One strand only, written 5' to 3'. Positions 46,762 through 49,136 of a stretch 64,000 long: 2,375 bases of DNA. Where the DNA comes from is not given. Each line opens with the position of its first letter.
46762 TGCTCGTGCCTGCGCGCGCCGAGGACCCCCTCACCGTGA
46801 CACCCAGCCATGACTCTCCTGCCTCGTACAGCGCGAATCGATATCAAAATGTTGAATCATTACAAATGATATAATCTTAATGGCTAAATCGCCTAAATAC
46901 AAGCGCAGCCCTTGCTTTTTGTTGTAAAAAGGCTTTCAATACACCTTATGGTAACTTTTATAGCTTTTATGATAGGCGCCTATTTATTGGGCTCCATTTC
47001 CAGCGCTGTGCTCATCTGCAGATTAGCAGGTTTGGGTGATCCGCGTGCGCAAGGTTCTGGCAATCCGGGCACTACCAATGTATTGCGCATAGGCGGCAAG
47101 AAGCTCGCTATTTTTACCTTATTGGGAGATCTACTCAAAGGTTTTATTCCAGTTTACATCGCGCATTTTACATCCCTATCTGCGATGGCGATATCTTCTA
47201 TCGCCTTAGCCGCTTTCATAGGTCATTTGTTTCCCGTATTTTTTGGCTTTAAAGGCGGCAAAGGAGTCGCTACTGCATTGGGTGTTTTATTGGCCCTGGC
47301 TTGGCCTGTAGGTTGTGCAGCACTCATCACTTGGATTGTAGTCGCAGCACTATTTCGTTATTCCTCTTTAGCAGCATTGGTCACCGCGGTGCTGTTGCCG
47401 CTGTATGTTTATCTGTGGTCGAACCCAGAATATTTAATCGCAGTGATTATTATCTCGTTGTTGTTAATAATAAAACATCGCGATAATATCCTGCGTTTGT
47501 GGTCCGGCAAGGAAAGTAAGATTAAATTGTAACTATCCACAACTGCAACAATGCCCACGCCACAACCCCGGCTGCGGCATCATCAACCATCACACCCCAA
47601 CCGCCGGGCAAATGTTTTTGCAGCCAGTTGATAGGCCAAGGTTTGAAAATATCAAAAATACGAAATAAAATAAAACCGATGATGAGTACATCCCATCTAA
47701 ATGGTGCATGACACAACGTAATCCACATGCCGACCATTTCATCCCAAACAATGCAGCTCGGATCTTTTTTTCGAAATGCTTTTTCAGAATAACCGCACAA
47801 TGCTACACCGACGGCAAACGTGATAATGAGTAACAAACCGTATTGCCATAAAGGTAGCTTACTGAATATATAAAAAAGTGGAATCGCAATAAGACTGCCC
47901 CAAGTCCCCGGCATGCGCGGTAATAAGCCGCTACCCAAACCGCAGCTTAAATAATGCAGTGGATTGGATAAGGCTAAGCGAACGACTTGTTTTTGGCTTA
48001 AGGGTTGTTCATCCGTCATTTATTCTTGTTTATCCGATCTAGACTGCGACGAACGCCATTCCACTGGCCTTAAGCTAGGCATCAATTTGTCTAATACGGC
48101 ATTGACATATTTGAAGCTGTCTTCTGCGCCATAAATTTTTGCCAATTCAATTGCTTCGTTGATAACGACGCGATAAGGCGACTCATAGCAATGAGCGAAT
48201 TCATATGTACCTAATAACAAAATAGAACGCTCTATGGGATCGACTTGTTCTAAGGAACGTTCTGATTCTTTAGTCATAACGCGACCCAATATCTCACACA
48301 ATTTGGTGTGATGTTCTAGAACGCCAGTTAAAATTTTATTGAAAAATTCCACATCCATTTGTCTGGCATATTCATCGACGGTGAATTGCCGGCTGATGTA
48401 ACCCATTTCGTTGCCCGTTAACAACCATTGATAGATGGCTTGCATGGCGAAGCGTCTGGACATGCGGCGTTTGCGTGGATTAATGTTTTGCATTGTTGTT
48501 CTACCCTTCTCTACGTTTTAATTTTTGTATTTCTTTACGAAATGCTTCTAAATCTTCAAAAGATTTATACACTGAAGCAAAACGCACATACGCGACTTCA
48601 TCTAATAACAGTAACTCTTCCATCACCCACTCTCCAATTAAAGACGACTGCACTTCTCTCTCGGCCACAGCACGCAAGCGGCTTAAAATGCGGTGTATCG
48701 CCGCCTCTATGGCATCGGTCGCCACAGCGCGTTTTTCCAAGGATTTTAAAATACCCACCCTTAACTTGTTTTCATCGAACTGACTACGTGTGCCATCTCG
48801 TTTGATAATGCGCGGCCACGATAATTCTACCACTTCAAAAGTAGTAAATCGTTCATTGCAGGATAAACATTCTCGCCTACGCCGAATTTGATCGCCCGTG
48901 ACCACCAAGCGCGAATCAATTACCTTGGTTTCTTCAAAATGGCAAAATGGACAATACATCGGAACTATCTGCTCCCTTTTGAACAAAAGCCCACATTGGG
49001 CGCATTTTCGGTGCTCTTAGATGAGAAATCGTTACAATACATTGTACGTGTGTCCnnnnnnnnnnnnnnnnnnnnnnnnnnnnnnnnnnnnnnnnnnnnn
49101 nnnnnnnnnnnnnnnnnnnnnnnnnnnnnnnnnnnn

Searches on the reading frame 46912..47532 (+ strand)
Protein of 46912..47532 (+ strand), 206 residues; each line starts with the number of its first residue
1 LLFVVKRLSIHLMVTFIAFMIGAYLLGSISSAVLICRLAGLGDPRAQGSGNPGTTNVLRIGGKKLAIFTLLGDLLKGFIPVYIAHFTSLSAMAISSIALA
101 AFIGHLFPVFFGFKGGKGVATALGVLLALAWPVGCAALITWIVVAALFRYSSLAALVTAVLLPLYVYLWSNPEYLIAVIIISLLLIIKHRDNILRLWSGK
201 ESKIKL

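Call 64: search_protein_families(library=pfam, proteins=[window:46912-47532:+], max_evalue=0.00001)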
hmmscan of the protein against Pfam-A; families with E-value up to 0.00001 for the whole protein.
window:46912-47532:+ (206 aa): 1 family
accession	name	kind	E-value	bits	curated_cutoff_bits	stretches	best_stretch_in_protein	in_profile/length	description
PF02660.20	G3P_acyltransf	-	9.7e-56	188.8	24.1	1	23-196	2-164/164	Glycerol-3-phosphate acyltransferase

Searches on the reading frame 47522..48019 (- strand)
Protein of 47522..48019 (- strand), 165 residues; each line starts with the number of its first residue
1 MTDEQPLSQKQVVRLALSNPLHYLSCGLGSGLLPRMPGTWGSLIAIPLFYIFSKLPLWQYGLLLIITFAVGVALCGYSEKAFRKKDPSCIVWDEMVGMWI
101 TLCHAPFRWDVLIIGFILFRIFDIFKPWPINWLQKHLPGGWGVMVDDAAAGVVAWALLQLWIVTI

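Call 64: search_protein_families(library=pfam, proteins=[window:47522-48019:-], max_evalue=0.00001)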
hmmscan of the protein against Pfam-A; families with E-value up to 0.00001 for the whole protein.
window:47522-48019:- (165 aa): 1 family
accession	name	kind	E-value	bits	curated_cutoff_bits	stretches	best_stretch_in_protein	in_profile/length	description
PF04608.18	PgpA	-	4.1e-46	156.9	28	1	25-160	3-139/141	Phosphatidylglycerophosphatase A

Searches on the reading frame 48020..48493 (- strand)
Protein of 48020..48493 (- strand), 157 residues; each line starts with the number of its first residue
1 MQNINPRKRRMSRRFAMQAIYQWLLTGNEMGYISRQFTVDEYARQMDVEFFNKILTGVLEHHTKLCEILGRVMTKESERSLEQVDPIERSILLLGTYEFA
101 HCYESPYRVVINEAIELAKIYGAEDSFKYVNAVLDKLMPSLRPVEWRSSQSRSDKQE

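Call 64: search_protein_families(library=pfam, proteins=[window:48020-48493:-], max_evalue=0.00001)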
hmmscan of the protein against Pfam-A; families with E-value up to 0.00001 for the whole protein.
window:48020-48493:- (157 aa): 1 family
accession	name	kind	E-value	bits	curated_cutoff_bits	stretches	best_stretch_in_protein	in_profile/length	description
PF01029.23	NusB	-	7.9e-28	97.9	23.1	1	12-138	3-132/133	NusB family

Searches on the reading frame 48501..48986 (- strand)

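Call 64: search_protein_families(library=pfam, proteins=[window:48501-48986:-], max_evalue=0.00001)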
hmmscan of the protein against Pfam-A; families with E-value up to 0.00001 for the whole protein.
window:48501-48986:- (161 aa): 2 families
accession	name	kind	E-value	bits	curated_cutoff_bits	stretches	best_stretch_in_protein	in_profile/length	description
PF22811.2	Zn_ribbon_NrdR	-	2.3e-20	72.7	27.2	1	10-51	1-42/42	Transcriptional repressor NrdR-like, N-terminal domain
PF03477.21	ATP-cone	-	5.2e-17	62.6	25.8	1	59-145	2-87/88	ATP cone domain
